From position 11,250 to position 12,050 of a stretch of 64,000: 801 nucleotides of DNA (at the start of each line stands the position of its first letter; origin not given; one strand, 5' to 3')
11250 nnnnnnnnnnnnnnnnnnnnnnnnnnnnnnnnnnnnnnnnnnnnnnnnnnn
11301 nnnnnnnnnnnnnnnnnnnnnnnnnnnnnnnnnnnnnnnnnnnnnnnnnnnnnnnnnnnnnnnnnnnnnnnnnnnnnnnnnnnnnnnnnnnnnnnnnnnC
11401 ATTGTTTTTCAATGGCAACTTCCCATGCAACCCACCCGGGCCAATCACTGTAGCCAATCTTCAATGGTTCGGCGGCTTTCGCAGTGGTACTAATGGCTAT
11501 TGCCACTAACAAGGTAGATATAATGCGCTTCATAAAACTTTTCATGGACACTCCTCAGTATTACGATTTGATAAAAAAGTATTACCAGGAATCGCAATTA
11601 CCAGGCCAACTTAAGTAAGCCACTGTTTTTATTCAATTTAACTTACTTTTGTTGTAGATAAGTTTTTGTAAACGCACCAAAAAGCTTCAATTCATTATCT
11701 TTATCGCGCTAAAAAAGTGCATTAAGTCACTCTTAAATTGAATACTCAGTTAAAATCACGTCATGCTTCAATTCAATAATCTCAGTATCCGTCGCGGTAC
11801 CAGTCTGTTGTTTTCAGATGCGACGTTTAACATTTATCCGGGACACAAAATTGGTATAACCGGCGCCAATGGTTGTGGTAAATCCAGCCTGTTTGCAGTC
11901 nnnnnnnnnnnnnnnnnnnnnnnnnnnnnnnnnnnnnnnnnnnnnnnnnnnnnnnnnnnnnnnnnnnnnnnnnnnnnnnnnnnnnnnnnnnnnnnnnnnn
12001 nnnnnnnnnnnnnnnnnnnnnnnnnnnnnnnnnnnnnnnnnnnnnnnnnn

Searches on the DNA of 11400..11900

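Call 12: search_rna_families(source=window, start=11400, end=11900, threshold=evalue, max_evalue=10, show_alignments=2)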
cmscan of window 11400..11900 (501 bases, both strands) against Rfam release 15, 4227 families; matches with E-value up to 10: 3.
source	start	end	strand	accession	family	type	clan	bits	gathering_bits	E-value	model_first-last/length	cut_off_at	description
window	11617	11740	-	RF02155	NCRUPAR_2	Gene; lncRNA;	-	21.2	80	4.3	1-99/99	no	Non-protein coding RNA, upstream of F2R/PAR1 conserved region 2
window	11848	11870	+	RF02519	ToxI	Gene; antitoxin;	-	15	50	5.6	1-34/34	no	ToxI antitoxin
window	11528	11550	+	RF01985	ZEB2_AS1_2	Gene; lncRNA;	-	12.2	70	3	1-61/61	no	ZEB2 antisense RNA 1 conserved region 2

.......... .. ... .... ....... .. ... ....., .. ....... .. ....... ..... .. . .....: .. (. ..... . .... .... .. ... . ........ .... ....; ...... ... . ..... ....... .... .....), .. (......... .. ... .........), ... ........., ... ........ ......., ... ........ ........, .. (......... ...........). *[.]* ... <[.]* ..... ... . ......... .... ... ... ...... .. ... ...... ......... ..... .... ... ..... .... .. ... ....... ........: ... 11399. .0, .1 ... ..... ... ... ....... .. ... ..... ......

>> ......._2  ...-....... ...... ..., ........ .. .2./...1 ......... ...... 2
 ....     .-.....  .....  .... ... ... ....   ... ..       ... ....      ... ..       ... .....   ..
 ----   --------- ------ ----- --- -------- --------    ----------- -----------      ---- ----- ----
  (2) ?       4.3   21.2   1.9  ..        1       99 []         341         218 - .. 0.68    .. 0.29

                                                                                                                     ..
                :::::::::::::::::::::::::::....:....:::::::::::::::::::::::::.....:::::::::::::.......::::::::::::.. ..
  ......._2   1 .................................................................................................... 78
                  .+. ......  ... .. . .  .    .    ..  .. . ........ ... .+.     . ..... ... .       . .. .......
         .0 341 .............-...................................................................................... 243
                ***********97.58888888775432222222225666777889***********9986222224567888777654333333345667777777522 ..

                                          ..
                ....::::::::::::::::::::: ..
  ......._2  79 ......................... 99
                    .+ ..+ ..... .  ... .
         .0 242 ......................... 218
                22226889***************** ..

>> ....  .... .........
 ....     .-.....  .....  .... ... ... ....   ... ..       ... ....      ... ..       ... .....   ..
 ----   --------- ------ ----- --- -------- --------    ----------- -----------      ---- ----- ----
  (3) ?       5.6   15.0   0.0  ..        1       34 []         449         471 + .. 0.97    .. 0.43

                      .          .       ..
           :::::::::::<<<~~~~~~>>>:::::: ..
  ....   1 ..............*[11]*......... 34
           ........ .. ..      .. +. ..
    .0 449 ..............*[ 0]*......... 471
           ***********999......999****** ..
